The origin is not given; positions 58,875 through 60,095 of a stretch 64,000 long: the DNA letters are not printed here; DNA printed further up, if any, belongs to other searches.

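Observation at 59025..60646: Racemase-family enzyme carrying a histone-H1-like polylysine tail, translationally overlapped (TAATG) with a secreted SH3-domain protein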

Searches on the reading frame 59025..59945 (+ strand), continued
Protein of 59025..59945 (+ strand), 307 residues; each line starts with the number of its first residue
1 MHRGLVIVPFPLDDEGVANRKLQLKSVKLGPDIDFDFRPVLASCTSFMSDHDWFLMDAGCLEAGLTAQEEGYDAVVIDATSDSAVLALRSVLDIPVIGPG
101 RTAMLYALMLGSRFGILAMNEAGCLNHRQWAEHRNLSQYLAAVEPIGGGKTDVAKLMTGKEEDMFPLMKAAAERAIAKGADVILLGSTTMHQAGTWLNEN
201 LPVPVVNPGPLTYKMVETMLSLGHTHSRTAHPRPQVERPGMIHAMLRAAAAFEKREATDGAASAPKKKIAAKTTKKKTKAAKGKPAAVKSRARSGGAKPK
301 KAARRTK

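Call 15: find_encoding_contigs(protein=P0001, flank=10000, max_places=3)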
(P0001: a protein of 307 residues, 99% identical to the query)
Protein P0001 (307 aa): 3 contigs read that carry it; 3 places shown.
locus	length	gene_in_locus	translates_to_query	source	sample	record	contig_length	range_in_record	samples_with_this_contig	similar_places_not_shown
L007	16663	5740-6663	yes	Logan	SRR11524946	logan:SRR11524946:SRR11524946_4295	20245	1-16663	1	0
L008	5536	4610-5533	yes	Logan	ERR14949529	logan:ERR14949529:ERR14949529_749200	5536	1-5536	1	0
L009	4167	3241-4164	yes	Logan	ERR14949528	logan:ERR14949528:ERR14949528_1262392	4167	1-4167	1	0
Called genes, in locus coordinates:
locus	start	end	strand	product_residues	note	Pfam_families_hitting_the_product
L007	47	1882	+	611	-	PF00501:AMP-binding, PF23562:AMP-binding_C_3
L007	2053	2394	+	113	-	PF06108:DUF952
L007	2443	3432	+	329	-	PF01636:APH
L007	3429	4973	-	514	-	PF06609:TRI12, PF07690:MFS_1, PF00083:Sugar_tr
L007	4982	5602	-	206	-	PF00440:TetR_N, PF17932:TetR_C_24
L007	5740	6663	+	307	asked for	PF01177:Asp_Glu_race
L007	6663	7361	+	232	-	-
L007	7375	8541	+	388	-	PF02771:Acyl-CoA_dh_N, PF02770:Acyl-CoA_dh_M, PF00441:Acyl-CoA_dh_1, PF08028:Acyl-CoA_dh_2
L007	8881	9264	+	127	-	PF07883:Cupin_2 (weak)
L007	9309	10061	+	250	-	PF17645:Amdase (weak)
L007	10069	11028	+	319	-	PF00903:Glyoxalase (faint)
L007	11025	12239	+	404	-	PF17785:PUA_3, PF10672:Methyltrans_SAM, PF03602:Cons_hypoth95 (weak), PF05175:MTS, PF13847:Methyltransf_31, PF13649:Methyltransf_25 (weak)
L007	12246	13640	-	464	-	PF01425:Amidase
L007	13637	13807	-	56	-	-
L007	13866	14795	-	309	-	PF00126:HTH_1, PF03466:LysR_substrate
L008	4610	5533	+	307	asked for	PF01177:Asp_Glu_race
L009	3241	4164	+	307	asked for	PF01177:Asp_Glu_race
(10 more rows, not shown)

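Call 16: find_encoding_contigs(protein=P0002, flank=8000, max_places=2)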
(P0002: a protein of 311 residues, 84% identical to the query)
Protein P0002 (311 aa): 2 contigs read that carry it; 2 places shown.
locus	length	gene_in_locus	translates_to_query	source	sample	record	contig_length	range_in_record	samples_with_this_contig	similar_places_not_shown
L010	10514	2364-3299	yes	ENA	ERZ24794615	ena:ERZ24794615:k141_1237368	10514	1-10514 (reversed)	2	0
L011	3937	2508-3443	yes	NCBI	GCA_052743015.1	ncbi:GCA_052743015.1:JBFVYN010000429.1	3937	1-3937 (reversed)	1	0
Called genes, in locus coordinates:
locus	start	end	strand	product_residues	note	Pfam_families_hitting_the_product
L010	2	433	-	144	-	?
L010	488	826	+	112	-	PF12840:HTH_20, PF01022:HTH_5, PF12802:MarR_2 (weak)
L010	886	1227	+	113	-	PF06108:DUF952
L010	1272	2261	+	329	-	PF01636:APH, PF19974:TCAD9 (faint)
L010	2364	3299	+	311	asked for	PF01177:Asp_Glu_race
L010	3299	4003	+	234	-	-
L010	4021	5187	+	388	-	PF02771:Acyl-CoA_dh_N, PF02770:Acyl-CoA_dh_M, PF00441:Acyl-CoA_dh_1, PF08028:Acyl-CoA_dh_2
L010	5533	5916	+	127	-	PF07883:Cupin_2 (weak)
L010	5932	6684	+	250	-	PF17645:Amdase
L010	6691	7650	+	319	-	-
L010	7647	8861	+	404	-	PF17785:PUA_3, PF10672:Methyltrans_SAM, PF05175:MTS, PF13847:Methyltransf_31, PF13649:Methyltransf_25 (weak)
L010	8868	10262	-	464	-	PF01425:Amidase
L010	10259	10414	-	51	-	-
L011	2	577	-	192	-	?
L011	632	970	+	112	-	PF12840:HTH_20, PF01022:HTH_5, PF12802:MarR_2 (faint)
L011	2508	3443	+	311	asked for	PF01177:Asp_Glu_race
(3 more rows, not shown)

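Call 19: find_related_loci(query=A1, collection=genome_contigs, flank=6000)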
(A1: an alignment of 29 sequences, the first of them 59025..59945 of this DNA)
Query A1 (307 aa) in genome_contigs; peptide patterns used: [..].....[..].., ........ (x = any residue, [..] = any of these).
600 stretches matched a pattern (row limit reached: there are more); 599 encode a relative of the query (tblastn E <= 1e-3); the best 80 are kept; 80 distinct loci.
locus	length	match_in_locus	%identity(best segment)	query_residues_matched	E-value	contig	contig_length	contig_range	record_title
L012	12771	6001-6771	91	1-257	1e-162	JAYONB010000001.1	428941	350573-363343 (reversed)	MAG: Alphaproteobacteria bacterium isolate 139570_S171_metabat_bins_2.tsv.191 NODE_1_length_428941_cov_15.283388, whole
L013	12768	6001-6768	91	1-256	4e-161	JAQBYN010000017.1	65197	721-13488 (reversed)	MAG: Proteobacteria bacterium isolate casp150-mb.32 NODE_1068_length_65197_cov_0.109681, whole genome shotgun sequence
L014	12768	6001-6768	89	1-256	4e-160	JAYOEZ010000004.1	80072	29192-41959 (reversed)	MAG: Alphaproteobacteria bacterium isolate 139552_S154_concoct_bins.tsv.149_sub NODE_261_length_80072_cov_10.197371, who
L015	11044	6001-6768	90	1-256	3e-158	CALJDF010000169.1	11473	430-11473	MAG: uncultured Alphaproteobacteria bacterium isolate S1_Bin_Bin_88_1_1 genome assembly, contig: c_000002471487, whole g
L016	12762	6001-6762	73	1-255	4e-127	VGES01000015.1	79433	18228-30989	MAG: Alphaproteobacteria bacterium isolate K_Offshore_80m_m2_186 K_Offshore_80m_m2_186_Ga0194132_10000509, whole genome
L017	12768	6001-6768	89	1-256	5e-157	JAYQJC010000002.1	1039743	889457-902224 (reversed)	MAG: Alphaproteobacteria bacterium isolate SD4487_NP_metabat_bins_2.tsv.493 contig_13726_pilon, whole genome shotgun seq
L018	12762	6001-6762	60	1-255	2e-95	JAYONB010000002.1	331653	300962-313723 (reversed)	MAG: Alphaproteobacteria bacterium isolate 139570_S171_metabat_bins_2.tsv.191 NODE_5_length_331653_cov_17.178680, whole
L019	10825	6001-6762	60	1-255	8e-94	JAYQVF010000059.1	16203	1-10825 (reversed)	MAG: Alphaproteobacteria bacterium isolate SD9011_COM_concoct_bins.tsv.064 NODE_1835_length_16203_cov_8.952068, whole ge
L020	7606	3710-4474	58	1-256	1e-91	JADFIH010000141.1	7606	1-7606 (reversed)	MAG: Proteobacteria bacterium isolate B38T1L10 B38T1L10_NODE16893, whole genome shotgun sequence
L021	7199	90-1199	57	1-255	3e-91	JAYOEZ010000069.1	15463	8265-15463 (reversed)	MAG: Alphaproteobacteria bacterium isolate 139552_S154_concoct_bins.tsv.149_sub NODE_4215_length_15463_cov_8.260449, who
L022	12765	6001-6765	57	3-258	6e-89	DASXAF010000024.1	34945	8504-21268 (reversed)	MAG TPA_asm: Casimicrobiaceae bacterium isolate SMAG_U3758 k141_2253646, whole genome shotgun sequence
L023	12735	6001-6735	55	1-246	1e-87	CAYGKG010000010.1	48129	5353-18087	MAG TPA_asm: uncultured Alphaproteobacteria bacterium isolate ERP117304_co1_208 genome assembly, contig: NODE_850_length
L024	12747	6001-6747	54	1-250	8e-87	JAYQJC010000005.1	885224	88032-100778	MAG: Alphaproteobacteria bacterium isolate SD4487_NP_metabat_bins_2.tsv.493 contig_14336_pilon, whole genome shotgun seq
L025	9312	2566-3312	54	1-250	9e-87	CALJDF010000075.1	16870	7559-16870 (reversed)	MAG: uncultured Alphaproteobacteria bacterium isolate S1_Bin_Bin_88_1_1 genome assembly, contig: c_000001662401, whole g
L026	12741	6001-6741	56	1-248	5e-86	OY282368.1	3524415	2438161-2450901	MAG: uncultured Alphaproteobacteria bacterium isolate 22a88078-2868-43f5-a089-7a94dbfbad86 genome assembly, chromosome:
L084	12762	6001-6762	59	1-255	2e-94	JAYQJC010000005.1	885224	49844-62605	MAG: Alphaproteobacteria bacterium isolate SD4487_NP_metabat_bins_2.tsv.493 contig_14336_pilon, whole genome shotgun seq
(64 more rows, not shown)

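Call 35: predict_structure(alignment_id=A4)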
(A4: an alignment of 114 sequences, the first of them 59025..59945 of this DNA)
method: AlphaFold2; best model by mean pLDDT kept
length: 307 residues; sequences in the alignment: 114
mean_pLDDT: 87.2   pTM: 0.79
mean pLDDT of the five models: 87.2, 85.9, 85.2, 85.2, 85.1
residues with pLDDT >= 90: 225; 70-90: 26; 50-70: 29; < 50: 27
segments of 3 or more residues with pLDDT < 50: 266-268, 270-278, 287-296
pLDDT, mean of each block of 10 residues (from residue 1): 96 92 93 97 88 95 98 97 97 98 98 96 93 97 84 69 92 98 95 94 97 98 97 96 97 88 52 46 48 50 57
secondary structure, 60 per line:
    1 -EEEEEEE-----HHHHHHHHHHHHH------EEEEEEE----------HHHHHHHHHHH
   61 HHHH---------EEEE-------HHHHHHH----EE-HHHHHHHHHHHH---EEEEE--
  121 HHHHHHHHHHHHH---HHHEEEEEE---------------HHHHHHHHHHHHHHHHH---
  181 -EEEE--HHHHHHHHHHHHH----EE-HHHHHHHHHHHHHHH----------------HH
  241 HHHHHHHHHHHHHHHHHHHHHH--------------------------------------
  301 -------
elements in order: E2-8 H14-26 E33-39 H50-64 E74-77 H85-91 H99-110 E114-118 H121-133 E140-145 H161-177 E182-185 H188-200 H208-222 H239-262

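Call 40: fold_search(model_id=the predicted structure, library=pdb)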
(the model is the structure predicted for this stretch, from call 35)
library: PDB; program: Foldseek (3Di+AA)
matches with E <= 10: 1342; with E <= 0.001: 96
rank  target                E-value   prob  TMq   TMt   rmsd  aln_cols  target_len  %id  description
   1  3qvk_A                1.8e-17  1.00  0.68  0.84   2.6       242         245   24  Allantoin racemase from Klebsiella pneumoniae (released 2011-05-04)
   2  3qvj_A                6.1e-17  1.00  0.68  0.84   2.6       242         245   24  Allantoin racemase from Klebsiella pneumoniae (released 2011-05-04)
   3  5lg5_F                2.1e-14  1.00  0.65  0.83   3.1       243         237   20  Crystal structure of allantoin racemase from Pseudomonas fluorescens AllR (released 2017-05-10)
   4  5lg5_A                5.4e-13  1.00  0.66  0.85   2.9       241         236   20  Crystal structure of allantoin racemase from Pseudomonas fluorescens AllR (released 2017-05-10)
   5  9qbx_A                5.4e-13  1.00  0.64  0.76   3.9       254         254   17  Crystal structure of an atypical fungal aspartate/glutamate racemase family member OpaE (released 2026-03-18)
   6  2eq5_D                6.5e-13  1.00  0.57  0.85   3.4       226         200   22  Crystal structure of hydantoin racemase from Pyrococcus horikoshii OT3 (released 2007-10-02)
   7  2eq5_A                1.1e-12  1.00  0.61  0.85   3.1       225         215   24  Crystal structure of hydantoin racemase from Pyrococcus horikoshii OT3 (released 2007-10-02)
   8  5lfd_A                1.2e-12  1.00  0.67  0.86   2.7       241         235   20  Crystal structure of allantoin racemase from Pseudomonas fluorescens AllR (released 2017-05-10)
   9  2eq5_B                2.0e-12  1.00  0.60  0.84   3.6       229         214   22  Crystal structure of hydantoin racemase from Pyrococcus horikoshii OT3 (released 2007-10-02)
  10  3ixl                  2.7e-08  1.00  0.52  0.66   5.3       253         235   17  Crystal structure of the Gly74Cys-Cys188Ser mutant of arylmalonate decarboxylase in the liganded form (released 2010-02-23)
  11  3ixm                  7.9e-08  1.00  0.50  0.63   5.3       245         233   19  Structure of the Gly74Cys mutant of arylmalonate decarboxylase in the sulfate ion associated form (released 2010-02-23)
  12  3dg9                  9.5e-08  1.00  0.49  0.62   5.7       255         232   19  Crystal Structure of Malonate Decarboxylase from Bordatella bronchiseptica (released 2008-08-05)
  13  1jfl_A                3.1e-07  1.00  0.50  0.64   4.9       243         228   14  CRYSTAL STRUCTURE DETERMINATION OF ASPARTATE RACEMASE FROM AN ARCHAEA (released 2002-06-05)
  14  3s81_A                3.1e-07  1.00  0.47  0.60   5.7       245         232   15  Crystal Structure of Putative Aspartate Racemase from Salmonella Typhimurium (released 2011-06-15)
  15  2dx7_A                3.9e-07  1.00  0.46  0.59   5.6       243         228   15  Crystal structure of Pyrococcus horikoshii OT3 aspartate racemase complex with citric acid (released 2007-08-28)
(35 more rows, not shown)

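Call 57: search_protein_families(library=pfam, proteins=[L019:1718-2869:-, L024:5083-5985:+, L024:6001-6762:+, L084:1741-2511:-], max_evalue=0.001)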
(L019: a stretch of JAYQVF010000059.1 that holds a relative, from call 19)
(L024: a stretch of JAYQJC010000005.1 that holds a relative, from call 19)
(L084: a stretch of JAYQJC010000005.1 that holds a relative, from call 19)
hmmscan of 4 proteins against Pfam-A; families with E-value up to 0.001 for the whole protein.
L019:1718-2869:- (384 aa): 1 family
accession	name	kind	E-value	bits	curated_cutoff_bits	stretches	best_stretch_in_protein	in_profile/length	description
PF04909.20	Amidohydro_2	-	1.3e-36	127.3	26.4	1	126-339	57-289/289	Amidohydrolase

L024:5083-5985:+ (301 aa): 1 family
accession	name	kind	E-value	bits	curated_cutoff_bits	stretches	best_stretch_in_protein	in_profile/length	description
PF01177.27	Asp_Glu_race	-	2.2e-25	90.1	31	1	63-213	55-204/211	Asp/Glu/Hydantoin racemase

L024:6001-6762:+ (254 aa): 1 family
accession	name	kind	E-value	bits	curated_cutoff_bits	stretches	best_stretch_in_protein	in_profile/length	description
PF01177.27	Asp_Glu_race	-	3e-26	92.9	31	1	23-210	19-206/211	Asp/Glu/Hydantoin racemase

L084:1741-2511:- (257 aa): 1 family
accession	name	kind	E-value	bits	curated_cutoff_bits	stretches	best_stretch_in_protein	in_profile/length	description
PF04909.20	Amidohydro_2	-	2.5e-35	123.1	26.4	1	11-215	66-289/289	Amidohydrolase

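Call 63: search_protein_representatives(protein=window:59025-59945:+)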
Query: 307 residues. Proteins with E-value up to 0.001 (for the whole library): 1764; up to 1e-10: 492; up to 1e-30: 54. The best 150 are listed.
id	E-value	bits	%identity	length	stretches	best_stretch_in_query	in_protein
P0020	1.5e-109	382.5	68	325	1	4-257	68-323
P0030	2.4e-91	322.8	43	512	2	6-248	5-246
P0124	9.5e-70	251.9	50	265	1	2-256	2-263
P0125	7.6e-69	248.9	53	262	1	1-252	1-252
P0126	3.8e-60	220.4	62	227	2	77-214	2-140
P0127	5.4e-55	203.4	44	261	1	3-263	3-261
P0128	3.0e-52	194.4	44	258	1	6-245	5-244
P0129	4.0e-52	194.0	81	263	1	2-114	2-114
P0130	1.3e-48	182.5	41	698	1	6-295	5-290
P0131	4.4e-47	177.5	47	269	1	3-209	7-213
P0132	5.2e-47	177.2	37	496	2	6-234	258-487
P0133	4.9e-46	174.0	34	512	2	7-234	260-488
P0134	9.5e-42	160.0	43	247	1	5-256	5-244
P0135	2.2e-41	158.8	47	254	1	31-221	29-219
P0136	4.7e-41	157.7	43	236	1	33-240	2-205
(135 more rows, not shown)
